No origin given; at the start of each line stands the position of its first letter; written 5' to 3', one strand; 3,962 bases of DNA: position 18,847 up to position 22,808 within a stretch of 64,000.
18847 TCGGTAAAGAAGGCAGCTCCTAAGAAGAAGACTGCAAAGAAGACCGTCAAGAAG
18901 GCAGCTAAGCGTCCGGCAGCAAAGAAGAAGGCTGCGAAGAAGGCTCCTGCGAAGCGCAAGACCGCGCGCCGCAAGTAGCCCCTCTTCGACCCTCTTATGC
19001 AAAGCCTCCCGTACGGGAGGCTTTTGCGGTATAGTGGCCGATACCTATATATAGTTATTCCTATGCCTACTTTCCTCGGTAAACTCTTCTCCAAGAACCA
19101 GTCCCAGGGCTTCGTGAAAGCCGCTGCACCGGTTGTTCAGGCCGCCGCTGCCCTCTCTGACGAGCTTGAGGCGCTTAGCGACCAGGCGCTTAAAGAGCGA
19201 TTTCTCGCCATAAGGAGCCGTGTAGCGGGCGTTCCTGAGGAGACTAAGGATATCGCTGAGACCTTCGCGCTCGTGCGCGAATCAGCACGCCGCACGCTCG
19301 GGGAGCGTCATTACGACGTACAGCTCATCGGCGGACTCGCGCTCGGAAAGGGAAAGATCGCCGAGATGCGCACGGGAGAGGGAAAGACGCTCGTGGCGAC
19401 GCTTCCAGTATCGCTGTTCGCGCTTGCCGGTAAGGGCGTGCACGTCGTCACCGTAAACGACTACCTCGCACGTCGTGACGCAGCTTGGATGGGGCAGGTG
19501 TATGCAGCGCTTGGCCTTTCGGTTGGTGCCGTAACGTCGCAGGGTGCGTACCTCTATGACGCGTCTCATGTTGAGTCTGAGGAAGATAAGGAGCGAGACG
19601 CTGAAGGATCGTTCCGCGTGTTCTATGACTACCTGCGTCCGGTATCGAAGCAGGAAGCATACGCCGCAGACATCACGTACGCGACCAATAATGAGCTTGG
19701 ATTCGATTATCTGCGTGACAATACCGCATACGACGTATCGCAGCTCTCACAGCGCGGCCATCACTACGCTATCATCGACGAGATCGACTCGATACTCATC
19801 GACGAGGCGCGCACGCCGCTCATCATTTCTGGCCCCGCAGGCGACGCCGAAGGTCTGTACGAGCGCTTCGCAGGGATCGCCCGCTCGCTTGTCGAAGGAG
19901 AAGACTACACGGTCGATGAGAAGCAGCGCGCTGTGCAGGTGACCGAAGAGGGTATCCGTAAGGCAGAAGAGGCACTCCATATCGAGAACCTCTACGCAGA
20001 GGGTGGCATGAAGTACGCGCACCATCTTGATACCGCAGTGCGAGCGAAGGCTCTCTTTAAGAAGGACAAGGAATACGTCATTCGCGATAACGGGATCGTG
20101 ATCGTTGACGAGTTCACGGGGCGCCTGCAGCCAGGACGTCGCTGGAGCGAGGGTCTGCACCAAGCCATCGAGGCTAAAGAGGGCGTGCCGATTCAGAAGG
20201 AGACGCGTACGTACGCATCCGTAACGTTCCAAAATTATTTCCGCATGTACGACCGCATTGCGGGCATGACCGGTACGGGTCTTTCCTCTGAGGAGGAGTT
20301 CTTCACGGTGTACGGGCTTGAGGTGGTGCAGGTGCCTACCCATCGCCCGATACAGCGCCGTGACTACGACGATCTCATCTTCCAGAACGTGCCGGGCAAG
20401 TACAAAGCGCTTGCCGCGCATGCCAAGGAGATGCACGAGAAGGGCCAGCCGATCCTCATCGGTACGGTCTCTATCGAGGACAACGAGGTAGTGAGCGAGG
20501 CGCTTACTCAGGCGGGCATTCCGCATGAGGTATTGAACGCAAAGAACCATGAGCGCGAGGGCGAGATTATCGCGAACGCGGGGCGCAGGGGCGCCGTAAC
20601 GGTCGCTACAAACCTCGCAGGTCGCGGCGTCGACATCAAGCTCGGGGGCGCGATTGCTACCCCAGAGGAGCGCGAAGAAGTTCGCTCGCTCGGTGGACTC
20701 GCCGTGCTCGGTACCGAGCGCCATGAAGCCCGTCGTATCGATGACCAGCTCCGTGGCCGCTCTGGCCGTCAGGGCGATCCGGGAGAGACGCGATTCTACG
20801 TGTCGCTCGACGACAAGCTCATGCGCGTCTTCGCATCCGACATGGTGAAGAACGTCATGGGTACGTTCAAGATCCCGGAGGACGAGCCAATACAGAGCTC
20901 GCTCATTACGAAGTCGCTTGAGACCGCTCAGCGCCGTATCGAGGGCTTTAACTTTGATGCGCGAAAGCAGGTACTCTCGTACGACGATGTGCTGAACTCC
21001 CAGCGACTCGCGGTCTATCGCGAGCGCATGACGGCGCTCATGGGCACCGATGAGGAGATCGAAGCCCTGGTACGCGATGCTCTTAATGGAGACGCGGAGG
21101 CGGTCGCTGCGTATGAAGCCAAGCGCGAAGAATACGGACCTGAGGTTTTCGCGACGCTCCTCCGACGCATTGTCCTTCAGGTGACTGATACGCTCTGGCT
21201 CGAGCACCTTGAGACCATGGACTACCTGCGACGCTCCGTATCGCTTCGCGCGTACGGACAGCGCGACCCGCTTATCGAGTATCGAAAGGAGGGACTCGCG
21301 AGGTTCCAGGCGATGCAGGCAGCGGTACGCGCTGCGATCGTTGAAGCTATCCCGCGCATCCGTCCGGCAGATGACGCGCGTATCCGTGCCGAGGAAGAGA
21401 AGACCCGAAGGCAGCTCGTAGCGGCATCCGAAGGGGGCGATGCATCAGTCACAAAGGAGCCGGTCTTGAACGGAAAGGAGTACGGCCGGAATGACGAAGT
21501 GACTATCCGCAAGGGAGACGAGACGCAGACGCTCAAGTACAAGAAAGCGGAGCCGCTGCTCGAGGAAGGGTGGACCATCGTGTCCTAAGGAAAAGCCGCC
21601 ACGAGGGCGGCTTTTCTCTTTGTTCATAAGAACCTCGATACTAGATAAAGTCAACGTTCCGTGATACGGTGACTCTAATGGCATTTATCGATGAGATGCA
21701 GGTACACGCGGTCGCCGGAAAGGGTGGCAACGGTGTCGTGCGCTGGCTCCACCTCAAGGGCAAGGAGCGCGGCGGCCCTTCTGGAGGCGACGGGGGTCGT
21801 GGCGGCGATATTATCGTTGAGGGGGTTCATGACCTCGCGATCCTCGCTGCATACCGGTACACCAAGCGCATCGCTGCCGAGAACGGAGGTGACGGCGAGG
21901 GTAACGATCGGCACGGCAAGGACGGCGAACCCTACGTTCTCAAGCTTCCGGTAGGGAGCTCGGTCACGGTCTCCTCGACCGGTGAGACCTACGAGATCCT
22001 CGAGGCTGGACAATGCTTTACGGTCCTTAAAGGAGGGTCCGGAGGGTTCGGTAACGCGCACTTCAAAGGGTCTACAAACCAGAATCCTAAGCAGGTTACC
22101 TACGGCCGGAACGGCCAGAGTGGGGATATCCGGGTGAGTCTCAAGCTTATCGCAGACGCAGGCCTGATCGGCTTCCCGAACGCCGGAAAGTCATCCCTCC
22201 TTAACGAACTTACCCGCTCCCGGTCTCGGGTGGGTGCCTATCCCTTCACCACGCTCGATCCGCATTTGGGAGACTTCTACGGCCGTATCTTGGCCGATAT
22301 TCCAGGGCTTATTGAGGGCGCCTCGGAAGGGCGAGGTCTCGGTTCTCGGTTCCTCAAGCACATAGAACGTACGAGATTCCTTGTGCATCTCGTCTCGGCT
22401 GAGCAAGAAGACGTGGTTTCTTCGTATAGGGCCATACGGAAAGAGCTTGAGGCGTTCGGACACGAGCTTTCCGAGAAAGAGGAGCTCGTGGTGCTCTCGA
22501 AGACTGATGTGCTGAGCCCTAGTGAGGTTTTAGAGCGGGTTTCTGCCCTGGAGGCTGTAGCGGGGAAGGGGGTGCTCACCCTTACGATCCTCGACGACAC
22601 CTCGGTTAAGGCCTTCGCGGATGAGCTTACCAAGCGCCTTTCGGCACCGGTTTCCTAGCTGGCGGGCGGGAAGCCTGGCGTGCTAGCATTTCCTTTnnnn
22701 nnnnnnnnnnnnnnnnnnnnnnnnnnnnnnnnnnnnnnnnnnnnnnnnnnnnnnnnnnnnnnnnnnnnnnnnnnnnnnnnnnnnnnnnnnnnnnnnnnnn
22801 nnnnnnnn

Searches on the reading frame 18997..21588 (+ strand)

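Call 66: search_protein_families(library=pfam, proteins=[window:18997-21588:+], max_evalue=0.001)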
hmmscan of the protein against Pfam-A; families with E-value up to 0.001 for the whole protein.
window:18997-21588:+ (863 aa): 4 families
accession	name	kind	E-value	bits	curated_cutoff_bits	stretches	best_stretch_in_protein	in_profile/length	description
PF07517.20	SecA_DEAD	-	3.4e-110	368.3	24.6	1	30-435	4-289/290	SecA DEAD-like domain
PF21090.3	P-loop_SecA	-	3.2e-75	252.7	27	2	451-554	1-104/205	SecA P-loop domain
PF07516.18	SecA_SW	-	1.8e-45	155.9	26.7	2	701-787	114-198/200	SecA Wing and Scaffold domain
PF01043.26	SecA_PP_bind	-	9e-40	136.1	23.5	1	285-392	3-110/110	SecA preprotein cross-linking domain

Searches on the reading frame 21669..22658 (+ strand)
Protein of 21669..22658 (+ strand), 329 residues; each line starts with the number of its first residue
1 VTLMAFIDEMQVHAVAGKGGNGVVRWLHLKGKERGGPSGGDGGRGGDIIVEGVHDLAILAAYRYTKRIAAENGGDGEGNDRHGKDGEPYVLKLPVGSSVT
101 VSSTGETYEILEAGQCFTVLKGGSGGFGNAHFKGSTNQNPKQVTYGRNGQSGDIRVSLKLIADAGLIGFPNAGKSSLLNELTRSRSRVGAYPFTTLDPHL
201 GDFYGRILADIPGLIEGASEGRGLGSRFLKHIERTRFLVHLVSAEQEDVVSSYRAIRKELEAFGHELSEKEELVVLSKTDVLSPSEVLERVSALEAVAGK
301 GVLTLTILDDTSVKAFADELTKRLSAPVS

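Call 67: search_protein_families(library=pfam, proteins=[window:21669-22658:+], max_evalue=0.001)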
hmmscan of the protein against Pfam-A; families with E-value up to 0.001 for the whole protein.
window:21669-22658:+ (329 aa): 3 families
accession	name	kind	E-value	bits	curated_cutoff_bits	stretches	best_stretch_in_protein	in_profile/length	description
PF01018.28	GTP1_OBG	-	4.3e-42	143.8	27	1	7-160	1-155/155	GTP1/OBG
PF01926.29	MMR_HSR1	-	1.6e-23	83.4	21.9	1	164-278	2-113/113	50S ribosome-binding GTPase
PF02421.24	FeoB_N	-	4.8e-08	33.1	27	1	165-221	4-66/156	Ferrous iron transport protein B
